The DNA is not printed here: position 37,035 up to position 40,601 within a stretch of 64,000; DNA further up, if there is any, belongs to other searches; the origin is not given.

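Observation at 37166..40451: VSP gene whose tandem repeats are nucleotide-identical across about 20 copies.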

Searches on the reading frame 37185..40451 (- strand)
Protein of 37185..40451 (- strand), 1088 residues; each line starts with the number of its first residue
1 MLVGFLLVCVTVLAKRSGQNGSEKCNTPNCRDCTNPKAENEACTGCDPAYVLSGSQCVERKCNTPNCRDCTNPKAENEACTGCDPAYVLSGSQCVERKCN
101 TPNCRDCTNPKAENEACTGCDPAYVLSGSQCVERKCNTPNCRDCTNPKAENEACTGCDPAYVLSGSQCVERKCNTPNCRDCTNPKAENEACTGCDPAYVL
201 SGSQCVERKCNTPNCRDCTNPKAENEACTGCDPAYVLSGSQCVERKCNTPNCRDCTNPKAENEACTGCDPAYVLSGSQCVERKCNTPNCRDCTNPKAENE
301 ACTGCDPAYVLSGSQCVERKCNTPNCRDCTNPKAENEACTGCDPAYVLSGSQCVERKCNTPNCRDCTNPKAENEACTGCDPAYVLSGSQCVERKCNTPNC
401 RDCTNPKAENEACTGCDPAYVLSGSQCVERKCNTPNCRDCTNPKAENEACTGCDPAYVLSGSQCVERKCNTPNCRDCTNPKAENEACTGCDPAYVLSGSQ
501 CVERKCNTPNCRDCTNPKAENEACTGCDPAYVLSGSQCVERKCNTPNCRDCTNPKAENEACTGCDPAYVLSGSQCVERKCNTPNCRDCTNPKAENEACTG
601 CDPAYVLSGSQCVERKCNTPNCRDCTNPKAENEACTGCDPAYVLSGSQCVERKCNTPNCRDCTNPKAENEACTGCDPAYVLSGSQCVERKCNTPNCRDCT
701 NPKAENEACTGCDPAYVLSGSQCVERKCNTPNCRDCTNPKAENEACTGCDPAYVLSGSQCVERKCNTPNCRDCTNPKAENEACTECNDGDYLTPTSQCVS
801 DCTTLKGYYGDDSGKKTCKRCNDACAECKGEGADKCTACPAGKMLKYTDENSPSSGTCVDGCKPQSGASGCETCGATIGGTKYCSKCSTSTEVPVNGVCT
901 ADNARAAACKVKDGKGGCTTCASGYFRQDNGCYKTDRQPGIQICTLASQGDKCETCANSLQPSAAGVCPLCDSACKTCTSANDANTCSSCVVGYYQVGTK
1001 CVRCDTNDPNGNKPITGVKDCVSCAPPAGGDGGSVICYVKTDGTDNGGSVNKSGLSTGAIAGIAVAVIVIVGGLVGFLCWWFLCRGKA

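Call 5: search_protein_families(library=pfam, proteins=[window:37185-40451:-])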
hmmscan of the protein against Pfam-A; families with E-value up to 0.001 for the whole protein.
window:37185-40451:- (1088 aa): 1 family
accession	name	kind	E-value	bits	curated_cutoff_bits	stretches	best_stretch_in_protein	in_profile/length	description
PF03302.18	VSP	-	1.1e-92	311.5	31.4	2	950-1088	269-397/397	Giardia variant-specific surface protein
